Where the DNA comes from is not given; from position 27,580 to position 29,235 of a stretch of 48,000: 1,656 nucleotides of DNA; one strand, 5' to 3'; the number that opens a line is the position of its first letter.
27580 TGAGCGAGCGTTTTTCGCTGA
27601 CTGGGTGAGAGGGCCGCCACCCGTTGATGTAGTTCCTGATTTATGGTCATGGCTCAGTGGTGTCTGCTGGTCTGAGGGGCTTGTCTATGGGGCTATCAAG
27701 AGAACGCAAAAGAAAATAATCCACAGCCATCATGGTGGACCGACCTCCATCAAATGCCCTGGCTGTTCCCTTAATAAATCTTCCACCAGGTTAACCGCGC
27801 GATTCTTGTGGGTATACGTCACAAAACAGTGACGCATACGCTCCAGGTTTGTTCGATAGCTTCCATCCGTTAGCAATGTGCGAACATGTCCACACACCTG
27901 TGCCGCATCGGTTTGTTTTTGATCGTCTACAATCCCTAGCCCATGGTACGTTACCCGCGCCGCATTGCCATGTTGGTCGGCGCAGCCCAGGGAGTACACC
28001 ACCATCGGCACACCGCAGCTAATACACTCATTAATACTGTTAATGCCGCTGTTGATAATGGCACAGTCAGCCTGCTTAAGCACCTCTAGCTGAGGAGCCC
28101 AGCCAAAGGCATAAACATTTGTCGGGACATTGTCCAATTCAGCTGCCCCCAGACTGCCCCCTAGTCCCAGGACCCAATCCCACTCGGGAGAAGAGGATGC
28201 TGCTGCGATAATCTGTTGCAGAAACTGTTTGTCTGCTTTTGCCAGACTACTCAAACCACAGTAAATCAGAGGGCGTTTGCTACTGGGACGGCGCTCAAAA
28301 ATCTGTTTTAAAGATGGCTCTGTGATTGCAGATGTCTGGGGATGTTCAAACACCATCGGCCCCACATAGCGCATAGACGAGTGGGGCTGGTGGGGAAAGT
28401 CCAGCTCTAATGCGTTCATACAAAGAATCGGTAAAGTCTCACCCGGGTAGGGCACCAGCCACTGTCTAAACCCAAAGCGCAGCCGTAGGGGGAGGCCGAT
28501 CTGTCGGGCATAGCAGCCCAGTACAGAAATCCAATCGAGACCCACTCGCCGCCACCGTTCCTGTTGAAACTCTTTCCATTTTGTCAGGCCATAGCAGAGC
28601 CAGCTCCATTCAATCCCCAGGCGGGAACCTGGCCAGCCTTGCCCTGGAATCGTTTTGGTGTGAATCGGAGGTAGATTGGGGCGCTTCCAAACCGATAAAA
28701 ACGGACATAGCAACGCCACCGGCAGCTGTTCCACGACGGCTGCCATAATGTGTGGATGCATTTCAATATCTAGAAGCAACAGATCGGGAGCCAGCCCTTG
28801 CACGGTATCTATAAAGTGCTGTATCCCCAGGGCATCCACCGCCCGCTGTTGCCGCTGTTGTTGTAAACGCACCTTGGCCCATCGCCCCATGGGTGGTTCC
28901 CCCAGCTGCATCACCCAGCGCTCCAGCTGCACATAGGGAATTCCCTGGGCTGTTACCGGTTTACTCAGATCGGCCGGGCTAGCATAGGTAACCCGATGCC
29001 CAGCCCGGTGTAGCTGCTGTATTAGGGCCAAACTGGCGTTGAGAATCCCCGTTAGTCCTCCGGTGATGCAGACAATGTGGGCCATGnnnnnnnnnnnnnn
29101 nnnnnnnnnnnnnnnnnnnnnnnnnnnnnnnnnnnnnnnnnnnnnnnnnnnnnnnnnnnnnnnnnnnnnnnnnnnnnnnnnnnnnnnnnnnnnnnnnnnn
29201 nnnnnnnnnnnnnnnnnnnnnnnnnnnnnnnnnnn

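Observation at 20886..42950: ~22-kb orphan NRPS cluster predicting a capped, D-residue-containing, glycosylated, sulfated and methylated short peptide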

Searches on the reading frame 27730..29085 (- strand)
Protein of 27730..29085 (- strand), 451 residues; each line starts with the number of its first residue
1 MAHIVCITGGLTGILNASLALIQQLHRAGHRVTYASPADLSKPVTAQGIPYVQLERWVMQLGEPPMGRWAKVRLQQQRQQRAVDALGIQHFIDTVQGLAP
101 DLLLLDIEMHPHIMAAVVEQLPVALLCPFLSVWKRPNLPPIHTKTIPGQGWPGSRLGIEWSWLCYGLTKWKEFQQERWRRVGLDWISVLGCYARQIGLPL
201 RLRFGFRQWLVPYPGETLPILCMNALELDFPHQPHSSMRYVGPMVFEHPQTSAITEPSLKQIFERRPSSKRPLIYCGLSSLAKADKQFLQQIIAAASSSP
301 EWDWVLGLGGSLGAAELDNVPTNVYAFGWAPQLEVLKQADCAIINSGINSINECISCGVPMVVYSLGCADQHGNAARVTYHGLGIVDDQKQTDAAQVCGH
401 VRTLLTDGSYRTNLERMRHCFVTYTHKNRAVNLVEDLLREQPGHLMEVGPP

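Call 4: search_protein_families(library=pfam, proteins=[window:27730-29085:-], max_evalue=0.01)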
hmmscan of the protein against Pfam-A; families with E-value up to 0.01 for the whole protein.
window:27730-29085:- (451 aa): 3 families
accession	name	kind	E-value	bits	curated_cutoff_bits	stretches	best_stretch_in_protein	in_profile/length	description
PF00201.24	UDPGT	-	3.4e-11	43.1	19.5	1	223-418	232-419/499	UDP-glucoronosyl and UDP-glucosyl transferase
PF06722.18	EryCIII-like_C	-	2e-10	41.3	31.7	1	316-419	25-127/145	Erythromycin biosynthesis protein CIII-like, C-terminal domain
PF04101.22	Glyco_tran_28_C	-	4.8e-05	23.9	22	1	329-413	61-147/166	Glycosyltransferase family 28 C-terminal domain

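Call 6: list_cluster_members(proteins=[window:27730-29085:-, window:29087-31876:-, window:25704-27650:-, window:20886-21890:-, window:39368-40558:-, window:40565-41665:-, window:23200-25701:-, window:32761-37437:-])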
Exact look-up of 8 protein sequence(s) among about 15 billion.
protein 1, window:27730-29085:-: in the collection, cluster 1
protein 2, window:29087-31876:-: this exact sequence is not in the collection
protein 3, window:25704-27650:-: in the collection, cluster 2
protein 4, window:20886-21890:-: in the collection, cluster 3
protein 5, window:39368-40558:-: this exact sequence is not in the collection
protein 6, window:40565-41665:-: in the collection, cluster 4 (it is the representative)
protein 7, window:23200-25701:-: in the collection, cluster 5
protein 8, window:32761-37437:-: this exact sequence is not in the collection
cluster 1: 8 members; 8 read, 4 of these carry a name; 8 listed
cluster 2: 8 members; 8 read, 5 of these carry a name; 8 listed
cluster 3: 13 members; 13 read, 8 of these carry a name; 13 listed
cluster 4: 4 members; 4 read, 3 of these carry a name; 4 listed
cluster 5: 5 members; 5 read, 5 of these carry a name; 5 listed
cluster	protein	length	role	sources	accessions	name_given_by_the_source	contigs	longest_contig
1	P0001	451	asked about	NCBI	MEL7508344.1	MAG: glycosyltransferase [Cyanobacteria bacterium J06554_1]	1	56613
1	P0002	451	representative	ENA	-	-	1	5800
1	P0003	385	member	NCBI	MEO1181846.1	MAG: glycosyltransferase, partial [Cyanobacteria bacterium J06636_28]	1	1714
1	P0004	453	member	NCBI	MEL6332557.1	MAG: glycosyltransferase [Cyanobacteria bacterium J06626_26]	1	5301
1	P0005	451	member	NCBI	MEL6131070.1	MAG: glycosyltransferase [Cyanobacteria bacterium J06628_4]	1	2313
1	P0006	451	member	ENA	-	-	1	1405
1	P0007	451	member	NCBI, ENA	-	-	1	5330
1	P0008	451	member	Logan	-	-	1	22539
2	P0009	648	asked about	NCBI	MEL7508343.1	MAG: condensation domain-containing protein [Cyanobacteria bacterium J06554_1]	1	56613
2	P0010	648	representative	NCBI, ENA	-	-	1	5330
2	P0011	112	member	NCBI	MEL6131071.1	MAG: hypothetical protein AAFR30_14355, partial [Cyanobacteria bacterium J06628_4]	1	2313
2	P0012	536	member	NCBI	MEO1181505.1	MAG: condensation domain-containing protein, partial [Cyanobacteria bacterium J06636_28]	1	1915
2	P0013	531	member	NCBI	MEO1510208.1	MAG: condensation domain-containing protein, partial [Cyanobacteria bacterium J06633_23]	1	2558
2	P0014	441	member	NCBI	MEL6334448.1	MAG: condensation domain-containing protein, partial [Cyanobacteria bacterium J06626_26]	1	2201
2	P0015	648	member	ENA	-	-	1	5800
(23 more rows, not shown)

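Call 7: find_homologous_proteins(query=window:27730-29085:-, max_evalue=0.00001)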
Query window:27730-29085:- (451 aa): 395 proteins with E <= 0.00001 among 8000 candidates; the best 120 are listed.
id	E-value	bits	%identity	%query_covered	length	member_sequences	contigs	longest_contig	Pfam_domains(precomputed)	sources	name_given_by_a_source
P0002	0.0e+0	1033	97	100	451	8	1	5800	PF00201.25,PF06722.19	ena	-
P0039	8.0e-265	897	85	100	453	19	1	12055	PF00201.25,PF06722.19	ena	-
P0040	7.2e-225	765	73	100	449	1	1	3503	PF00201.25,PF06722.19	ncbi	-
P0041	3.2e-224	763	73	100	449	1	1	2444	PF00201.25,PF04101.23,PF06722.19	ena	-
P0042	1.1e-221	754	72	100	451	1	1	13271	PF00201.25,PF06722.19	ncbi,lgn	ncbi:MAG: glycosyltransferase [Cyanobacteria bacterium P01_F01_bin.13]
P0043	1.2e-210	718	68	100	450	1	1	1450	PF00201.25,PF06722.19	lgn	-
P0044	7.1e-200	682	68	98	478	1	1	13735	PF00201.25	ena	-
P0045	1.0e-198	679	65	99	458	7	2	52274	PF00201.25,PF06722.19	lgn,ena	-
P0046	1.2e-197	675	66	98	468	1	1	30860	PF00201.25,PF06722.19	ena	-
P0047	6.3e-188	643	63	98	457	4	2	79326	PF00201.25,PF06722.19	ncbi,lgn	ncbi:MAG: nucleotide disphospho-sugar-binding domain-containing protein [Cyanobacteria bacterium P01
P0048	3.3e-186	637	62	100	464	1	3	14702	PF00201.25,PF04101.23,PF06722.19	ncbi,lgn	ncbi:MAG: nucleotide disphospho-sugar-binding domain-containing protein [Cyanobacteria bacterium J06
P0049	5.7e-186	637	64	98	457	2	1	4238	PF00201.25,PF06722.19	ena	-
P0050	4.4e-185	634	59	98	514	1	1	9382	PF00201.25,PF06722.19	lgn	-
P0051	2.2e-183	628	62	98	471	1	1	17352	PF00201.25,PF04101.23,PF06722.19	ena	-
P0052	3.1e-183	628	62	98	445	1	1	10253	PF00201.25,PF06722.19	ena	-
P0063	2.0e-175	602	61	98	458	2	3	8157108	PF00201.25,PF04101.23,PF06722.19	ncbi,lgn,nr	ncbi:glycosyl transferase, UDP-glucuronosyltransferase [Leptolyngbya sp. PCC 7375]|nr:glycosyl trans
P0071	8.7e-173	593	58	98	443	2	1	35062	PF00201.25,PF04101.23,PF06722.19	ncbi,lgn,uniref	ncbi:nucleotide disphospho-sugar-binding domain-containing protein [Dapis sp. BLCC M126]|uniref:nucl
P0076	9.9e-170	583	56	97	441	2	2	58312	PF00201.25,PF04101.23,PF06722.19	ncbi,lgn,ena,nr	ncbi:MAG: glycosyltransferase [Crocosphaera sp.]|nr:glycosyltransferase [Crocosphaera sp.]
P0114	6.1e-121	422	46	97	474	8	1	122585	PF00201.25,PF04101.23,PF06722.19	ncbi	ncbi:MAG: glycosyltransferase [Cyanobacteria bacterium J06621_3]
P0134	5.7e-104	366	43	92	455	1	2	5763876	PF00201.25,PF04101.23,PF06722.19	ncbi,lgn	ncbi:MAG: glycosyltransferase [Saprospiraceae bacterium]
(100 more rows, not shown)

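Call 8: find_encoding_contigs(protein=P0063, flank=10000, max_places=2)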
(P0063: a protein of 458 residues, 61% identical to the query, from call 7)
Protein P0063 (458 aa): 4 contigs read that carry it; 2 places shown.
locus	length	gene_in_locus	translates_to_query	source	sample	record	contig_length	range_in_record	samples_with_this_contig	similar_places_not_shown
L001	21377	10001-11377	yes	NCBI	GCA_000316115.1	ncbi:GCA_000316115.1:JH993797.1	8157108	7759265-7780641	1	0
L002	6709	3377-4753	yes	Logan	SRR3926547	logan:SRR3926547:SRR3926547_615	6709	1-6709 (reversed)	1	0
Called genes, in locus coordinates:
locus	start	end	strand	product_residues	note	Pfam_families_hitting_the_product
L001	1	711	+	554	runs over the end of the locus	PF00501:AMP-binding, PF13193:AMP-binding_C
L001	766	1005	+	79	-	PF00550:PP-binding (weak)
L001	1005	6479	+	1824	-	PF00668:Condensation, PF00501:AMP-binding, PF00550:PP-binding, PF00668:Condensation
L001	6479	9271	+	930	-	PF00668:Condensation, PF00501:AMP-binding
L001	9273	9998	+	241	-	PF13489:Methyltransf_23 (weak)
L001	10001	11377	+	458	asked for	PF00201:UDPGT, PF04101:Glyco_tran_28_C (weak), PF06722:EryCIII-like_C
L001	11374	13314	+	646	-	PF13193:AMP-binding_C, PF00550:PP-binding, PF00668:Condensation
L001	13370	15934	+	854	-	PF00668:Condensation, PF00550:PP-binding, PF00975:Thioesterase, PF12697:Abhydrolase_6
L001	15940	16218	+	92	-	-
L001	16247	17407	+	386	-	-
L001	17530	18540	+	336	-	PF00685:Sulfotransfer_1, PF13469:Sulfotransfer_3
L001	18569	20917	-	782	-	PF00004:AAA (weak), PF13191:AAA_16 (weak), PF13401:AAA_22 (weak), PF14516:AAA_35 (weak), PF01937:ARMT1-like_dom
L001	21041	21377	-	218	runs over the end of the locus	PF05685:Uma2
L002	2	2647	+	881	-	?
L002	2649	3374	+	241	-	PF13489:Methyltransf_23 (weak)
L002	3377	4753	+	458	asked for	PF00201:UDPGT, PF04101:Glyco_tran_28_C (weak), PF06722:EryCIII-like_C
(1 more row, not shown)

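Call 9: find_encoding_contigs(protein=P0045, flank=10000, max_places=2)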
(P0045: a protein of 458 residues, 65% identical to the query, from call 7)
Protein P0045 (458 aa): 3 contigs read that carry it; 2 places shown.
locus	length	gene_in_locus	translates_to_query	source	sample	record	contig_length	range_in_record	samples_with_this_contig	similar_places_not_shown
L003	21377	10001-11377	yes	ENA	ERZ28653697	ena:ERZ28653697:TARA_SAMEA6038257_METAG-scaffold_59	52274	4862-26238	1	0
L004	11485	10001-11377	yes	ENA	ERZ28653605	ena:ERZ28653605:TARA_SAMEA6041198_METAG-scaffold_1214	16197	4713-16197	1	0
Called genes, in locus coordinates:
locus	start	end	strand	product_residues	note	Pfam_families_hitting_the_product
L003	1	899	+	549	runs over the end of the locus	PF00501:AMP-binding, PF13193:AMP-binding_C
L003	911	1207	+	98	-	-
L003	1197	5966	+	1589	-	PF00668:Condensation, PF00501:AMP-binding, PF13193:AMP-binding_C, PF00550:PP-binding, PF00668:Condensation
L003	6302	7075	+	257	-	PF13489:Methyltransf_23, PF13847:Methyltransf_31, PF08241:Methyltransf_11, PF08242:Methyltransf_12, PF13649:Methyltransf_25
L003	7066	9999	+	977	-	PF00668:Condensation, PF00501:AMP-binding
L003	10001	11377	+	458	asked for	PF00201:UDPGT, PF06722:EryCIII-like_C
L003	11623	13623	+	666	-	PF13193:AMP-binding_C (weak), PF00550:PP-binding, PF00668:Condensation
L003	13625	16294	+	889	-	PF00668:Condensation, PF00550:PP-binding, PF00975:Thioesterase, PF12697:Abhydrolase_6, PF00561:Abhydrolase_1 (faint)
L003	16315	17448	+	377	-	PF13579:Glyco_trans_4_4 (weak)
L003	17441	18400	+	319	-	PF00685:Sulfotransfer_1, PF13469:Sulfotransfer_3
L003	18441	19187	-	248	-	PF02405:MlaE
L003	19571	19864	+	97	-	-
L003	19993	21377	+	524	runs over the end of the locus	PF00675:Peptidase_M16, PF05193:Peptidase_M16_C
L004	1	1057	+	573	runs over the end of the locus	PF00501:AMP-binding, PF13193:AMP-binding_C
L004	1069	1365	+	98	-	-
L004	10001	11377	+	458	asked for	PF00201:UDPGT, PF06722:EryCIII-like_C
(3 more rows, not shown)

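Call 10: find_encoding_contigs(protein=P0071, flank=10000, max_places=2)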
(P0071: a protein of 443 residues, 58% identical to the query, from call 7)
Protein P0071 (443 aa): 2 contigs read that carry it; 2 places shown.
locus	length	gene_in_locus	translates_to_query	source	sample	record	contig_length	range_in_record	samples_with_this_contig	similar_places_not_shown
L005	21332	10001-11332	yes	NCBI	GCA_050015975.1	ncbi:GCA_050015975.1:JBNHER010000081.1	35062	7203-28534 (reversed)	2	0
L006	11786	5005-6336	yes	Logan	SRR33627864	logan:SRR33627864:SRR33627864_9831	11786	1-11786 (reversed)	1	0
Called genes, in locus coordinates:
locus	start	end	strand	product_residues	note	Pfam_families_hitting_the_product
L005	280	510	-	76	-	-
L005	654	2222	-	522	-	PF00501:AMP-binding, PF13193:AMP-binding_C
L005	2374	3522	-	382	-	PF02771:Acyl-CoA_dh_N, PF02770:Acyl-CoA_dh_M, PF00441:Acyl-CoA_dh_1, PF08028:Acyl-CoA_dh_2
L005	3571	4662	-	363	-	PF02423:OCD_Mu_crystall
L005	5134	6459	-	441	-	PF20420:DUF6702, PF13795:HupE_UreJ_2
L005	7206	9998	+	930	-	PF00668:Condensation, PF00501:AMP-binding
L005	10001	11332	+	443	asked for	PF04101:Glyco_tran_28_C, PF00201:UDPGT, PF06722:EryCIII-like_C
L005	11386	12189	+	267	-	PF09037:Sulphotransf, PF13469:Sulfotransfer_3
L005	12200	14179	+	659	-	PF13193:AMP-binding_C, PF00550:PP-binding, PF00668:Condensation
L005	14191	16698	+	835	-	PF00668:Condensation, PF00550:PP-binding, PF00975:Thioesterase, PF12697:Abhydrolase_6 (weak)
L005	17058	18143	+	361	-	-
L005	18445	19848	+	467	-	PF02749:QRPTase_N (faint), PF17767:NAPRTase_N, PF04095:NAPRTase, PF17956:NAPRTase_C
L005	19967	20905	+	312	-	PF03747:ADP_ribosyl_GH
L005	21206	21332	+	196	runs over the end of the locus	PF01467:CTP_transf_like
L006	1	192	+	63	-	?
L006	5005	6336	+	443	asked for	PF04101:Glyco_tran_28_C, PF00201:UDPGT, PF06722:EryCIII-like_C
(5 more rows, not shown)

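Call 18: find_related_loci(query=A1, collection=genome_contigs, flank=10000)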
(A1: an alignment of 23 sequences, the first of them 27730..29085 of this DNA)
Query A1 (451 aa) in genome_contigs; peptide patterns used: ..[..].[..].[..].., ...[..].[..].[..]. (x = any residue, [..] = any of these).
599 stretches matched a pattern (row limit reached: there are more); 4 encode a relative of the query (tblastn E <= 1e-3); 4 distinct loci.
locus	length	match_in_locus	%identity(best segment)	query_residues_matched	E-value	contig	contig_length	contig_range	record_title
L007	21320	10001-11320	62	1-441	0e+0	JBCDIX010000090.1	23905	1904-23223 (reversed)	MAG: Cyanobacteria bacterium P01_H01_bin.21 k141_1041892_length_23905_cov_23.3236, whole genome shotgun sequence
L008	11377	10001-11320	56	1-440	6e-159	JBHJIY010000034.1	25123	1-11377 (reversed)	MAG: Phormidesmis sp. isolate pac_S2C4536 S2Ck141_319718, whole genome shotgun sequence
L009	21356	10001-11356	52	1-442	1e-144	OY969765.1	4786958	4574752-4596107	MAG: uncultured cyanobacterium isolate MFD03250.bin.1.145 genome assembly, chromosome: 1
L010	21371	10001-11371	34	1-444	1e-84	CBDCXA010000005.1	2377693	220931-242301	MAG: Nitrospirales bacterium isolate 75928b9c-8f91-480a-88d1-d467ce191be9 genome assembly, contig: contig_5, whole genom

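Call 25: search_protein_families(library=pfam, proteins=[L010:19441-21360:-, L010:18629-19324:-, L010:17805-18833:-, L010:15055-17874:-, L010:13618-14808:-, L010:12729-13562:-, L010:11753-12727:-, L010:8697-9533:-, L010:7671-8693:-, L010:1007-2062:-], max_evalue=0.001)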
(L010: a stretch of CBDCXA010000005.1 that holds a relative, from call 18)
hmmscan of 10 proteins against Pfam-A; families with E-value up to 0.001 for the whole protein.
L010:19441-21360:- (639 aa): 2 families
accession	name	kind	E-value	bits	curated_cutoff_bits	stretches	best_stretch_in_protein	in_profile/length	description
PF00501.34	AMP-binding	-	3.6e-86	289.8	29.9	1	136-484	1-384/384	AMP-binding enzyme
PF00668.25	Condensation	-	2e-15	56.9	30.6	1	2-115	335-455/456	Condensation domain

L010:18629-19324:- (231 aa): 11 families
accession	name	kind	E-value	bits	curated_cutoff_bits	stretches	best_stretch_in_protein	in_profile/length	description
PF13649.12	Methyltransf_25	-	2.6e-21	76.5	27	1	47-142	1-97/97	Methyltransferase domain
PF08241.18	Methyltransf_11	-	2.4e-19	70.2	21.2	1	48-146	1-95/95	Methyltransferase domain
PF08242.18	Methyltransf_12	-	5.3e-17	62.8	30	1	48-144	1-98/98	Methyltransferase domain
PF13847.12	Methyltransf_31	-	7.1e-16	58.6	27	1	46-182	6-140/145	Methyltransferase domain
PF13489.12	Methyltransf_23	-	2.3e-11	44.1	27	1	41-179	20-150/164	Methyltransferase domain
PF01209.24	Ubie_methyltran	-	5.2e-10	39.5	20.1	1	4-167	8-171/233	ubiE/COQ5 methyltransferase family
PF00891.24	Methyltransf_2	-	2e-07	31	22.3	1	46-149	65-167/210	O-methyltransferase domain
PF00398.26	RrnaAD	-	5e-07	29.5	24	1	44-134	31-107/263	Ribosomal RNA adenine dimethylase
PF05175.20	MTS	-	2.3e-06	27.8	23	1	43-145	31-137/170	Methyltransferase small domain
PF05401.17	NodS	-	1.7e-05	25.2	24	1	44-147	44-145/201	Nodulation protein S (NodS)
PF05891.18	Methyltransf_PK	-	1.7e-05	24.9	27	1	8-167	19-180/218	AdoMet dependent proline di-methyltransferase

L010:17805-18833:- (342 aa): 2 families
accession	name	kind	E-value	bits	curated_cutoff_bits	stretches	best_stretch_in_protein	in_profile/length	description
PF00550.31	PP-binding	-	1.7e-13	51.1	20.8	1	253-316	2-67/67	Phosphopantetheine attachment site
PF13193.12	AMP-binding_C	-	0.00014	23.2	24.5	1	189-223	42-76/76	AMP-binding enzyme C-terminal domain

L010:15055-17874:- (939 aa): 4 families
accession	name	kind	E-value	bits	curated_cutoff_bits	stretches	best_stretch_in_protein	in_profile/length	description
PF00668.25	Condensation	-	1.6e-99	334.1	30.6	1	97-525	5-444/456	Condensation domain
PF00975.26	Thioesterase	-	6.6e-25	89.1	26.4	1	679-908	2-205/226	Thioesterase domain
PF18563.6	TubC_N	-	7.2e-12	45.7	26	1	27-75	3-51/52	TubC N-terminal docking domain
PF00550.31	PP-binding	-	6.2e-09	36.4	20.8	1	594-655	3-66/67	Phosphopantetheine attachment site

L010:13618-14808:- (396 aa): 2 families
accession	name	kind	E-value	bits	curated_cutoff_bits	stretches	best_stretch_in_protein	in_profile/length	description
PF13472.12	Lipase_GDSL_2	-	3.4e-11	44.4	32.9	1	158-254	1-88/178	GDSL-like Lipase/Acylhydrolase family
PF00657.28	Lipase_GDSL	-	0.00053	20.6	23.6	0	157-382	2-206/208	GDSL-like Lipase/Acylhydrolase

L010:12729-13562:- (277 aa): 2 families
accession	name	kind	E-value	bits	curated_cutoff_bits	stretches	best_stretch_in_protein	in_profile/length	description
PF01061.29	ABC2_membrane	-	7.3e-18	65.3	26.9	1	31-236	2-209/211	ABC-2 type transporter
PF12679.13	ABC2_membrane_2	-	0.00042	20.1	27.2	1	128-270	120-282/283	ABC-2 family transporter protein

L010:11753-12727:- (324 aa): 3 families
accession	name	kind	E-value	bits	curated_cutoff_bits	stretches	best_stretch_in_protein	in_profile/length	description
PF00005.33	ABC_tran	-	7.6e-22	78.8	25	1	50-180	2-135/137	ABC transporter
PF14524.12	Wzt_C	-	1.2e-07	32.3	30.4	1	262-314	2-54/143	Wzt C-terminal domain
PF13304.12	AAA_21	-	1.7e-06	28.8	27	0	61-80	1-20/304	AAA domain, putative AbiEii toxin, Type IV TA system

L010:8697-9533:- (278 aa): 1 family
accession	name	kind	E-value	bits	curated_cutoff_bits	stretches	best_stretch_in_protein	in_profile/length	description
PF10670.15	DUF4198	-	1.6e-09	38.6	34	1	128-247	76-203/209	Domain of unknown function (DUF4198)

L010:7671-8693:- (340 aa): 0 families

L010:1007-2062:- (351 aa): 6 families
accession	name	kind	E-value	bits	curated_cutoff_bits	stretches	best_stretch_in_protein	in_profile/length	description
PF01053.26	Cys_Met_Meta_PP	-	2.8e-102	342.6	27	1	19-339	2-318/381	Cys/Met metabolism PLP-dependent enzyme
PF00266.25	Aminotran_5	-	1.5e-13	50.9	21.5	1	97-336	74-328/371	Aminotransferase class-V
PF01212.27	Beta_elim_lyase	-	5.7e-09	36.1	27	1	70-286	30-265/288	Beta-eliminating lyase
PF01041.23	DegT_DnrJ_EryC1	-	2.6e-07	30.6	19.8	1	72-199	24-151/360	DegT/DnrJ/EryC1/StrS aminotransferase family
PF00155.27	Aminotran_1_2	-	2.8e-06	27.2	19.7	1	85-194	55-186/361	Aminotransferase class I and II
PF06838.17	Met_gamma_lyase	-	0.00075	18.6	24.2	0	93-240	79-245/405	Methionine gamma-lyase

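Call 29: find_encoding_contigs(protein=P0114, flank=10000, max_places=1)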
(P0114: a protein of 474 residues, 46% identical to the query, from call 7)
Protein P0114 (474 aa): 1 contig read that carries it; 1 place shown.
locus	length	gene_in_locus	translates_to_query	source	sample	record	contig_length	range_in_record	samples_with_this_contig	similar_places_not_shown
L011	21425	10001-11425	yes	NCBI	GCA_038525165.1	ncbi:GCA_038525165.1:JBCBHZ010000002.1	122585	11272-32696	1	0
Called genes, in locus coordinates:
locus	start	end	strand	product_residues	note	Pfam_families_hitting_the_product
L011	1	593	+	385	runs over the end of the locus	PF13795:HupE_UreJ_2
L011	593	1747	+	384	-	PF02771:Acyl-CoA_dh_N, PF02770:Acyl-CoA_dh_M, PF00441:Acyl-CoA_dh_1, PF08028:Acyl-CoA_dh_2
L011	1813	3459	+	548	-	PF00501:AMP-binding, PF13193:AMP-binding_C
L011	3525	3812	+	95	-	PF00550:PP-binding (weak)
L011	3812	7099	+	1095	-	PF00668:Condensation, PF00501:AMP-binding, PF00550:PP-binding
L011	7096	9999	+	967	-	PF00668:Condensation, PF00501:AMP-binding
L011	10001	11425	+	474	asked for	PF04101:Glyco_tran_28_C, PF00201:UDPGT, PF06722:EryCIII-like_C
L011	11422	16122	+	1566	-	PF13193:AMP-binding_C (weak), PF00550:PP-binding, PF00668:Condensation, PF00550:PP-binding, PF23297:ACP_SdgA_C (weak), PF00975:Thioesterase, PF12697:Abhydrolase_6 (weak)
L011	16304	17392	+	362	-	PF13439:Glyco_transf_4 (weak)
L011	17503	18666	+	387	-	PF01041:DegT_DnrJ_EryC1, PF00155:Aminotran_1_2, PF00266:Aminotran_5 (weak), PF01053:Cys_Met_Meta_PP (weak), PF01212:Beta_elim_lyase (weak)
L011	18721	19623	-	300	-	PF18030:Rimk_N, PF14397:ATPgrasp_ST (faint), PF02655:ATP-grasp_3, PF02955:GSH-S_ATP, PF08443:RimK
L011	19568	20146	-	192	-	PF05618:RimB-like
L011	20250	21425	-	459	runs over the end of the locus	PF13187:Fer4_9 (faint), PF00037:Fer4 (faint), PF12797:Fer4_2 (faint), PF12838:Fer4_7, PF13183:Fer4_8, PF13484:Fer4_16 (weak), PF13534:Fer4_17, PF02754:CCG, +3 more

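Call 30: find_encoding_contigs(protein=P0134, flank=10000, max_places=1)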
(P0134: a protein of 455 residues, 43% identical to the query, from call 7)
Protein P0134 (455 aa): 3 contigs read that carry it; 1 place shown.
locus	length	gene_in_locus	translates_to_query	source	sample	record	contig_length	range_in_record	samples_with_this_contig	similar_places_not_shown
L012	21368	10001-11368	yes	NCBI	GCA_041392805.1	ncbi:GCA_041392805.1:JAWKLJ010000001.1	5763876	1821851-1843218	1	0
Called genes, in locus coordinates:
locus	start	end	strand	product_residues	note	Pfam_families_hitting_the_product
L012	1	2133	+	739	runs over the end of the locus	PF13620:CarboxypepD_reg (faint), PF13715:CarbopepD_reg_2, PF07715:Plug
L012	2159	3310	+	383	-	PF02771:Acyl-CoA_dh_N, PF02770:Acyl-CoA_dh_M, PF00441:Acyl-CoA_dh_1, PF08028:Acyl-CoA_dh_2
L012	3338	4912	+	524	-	PF00501:AMP-binding, PF13193:AMP-binding_C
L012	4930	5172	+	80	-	PF00550:PP-binding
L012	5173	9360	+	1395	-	PF00668:Condensation, PF00501:AMP-binding, PF13193:AMP-binding_C (faint), PF00550:PP-binding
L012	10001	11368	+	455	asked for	PF00201:UDPGT (weak), PF06722:EryCIII-like_C, PF04101:Glyco_tran_28_C (faint)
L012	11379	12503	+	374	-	-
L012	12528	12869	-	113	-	PF02452:PemK_toxin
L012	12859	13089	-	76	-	-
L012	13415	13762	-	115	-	PF08818:DUF1801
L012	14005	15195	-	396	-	PF01261:AP_endonuc_2, PF13474:SnoaL_3 (weak), PF14534:DUF4440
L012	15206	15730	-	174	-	PF11322:DUF3124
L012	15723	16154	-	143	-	PF19654:DUF6157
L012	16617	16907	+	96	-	-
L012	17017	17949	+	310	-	-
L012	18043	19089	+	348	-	-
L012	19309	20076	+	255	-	-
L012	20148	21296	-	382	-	-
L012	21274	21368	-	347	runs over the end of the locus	-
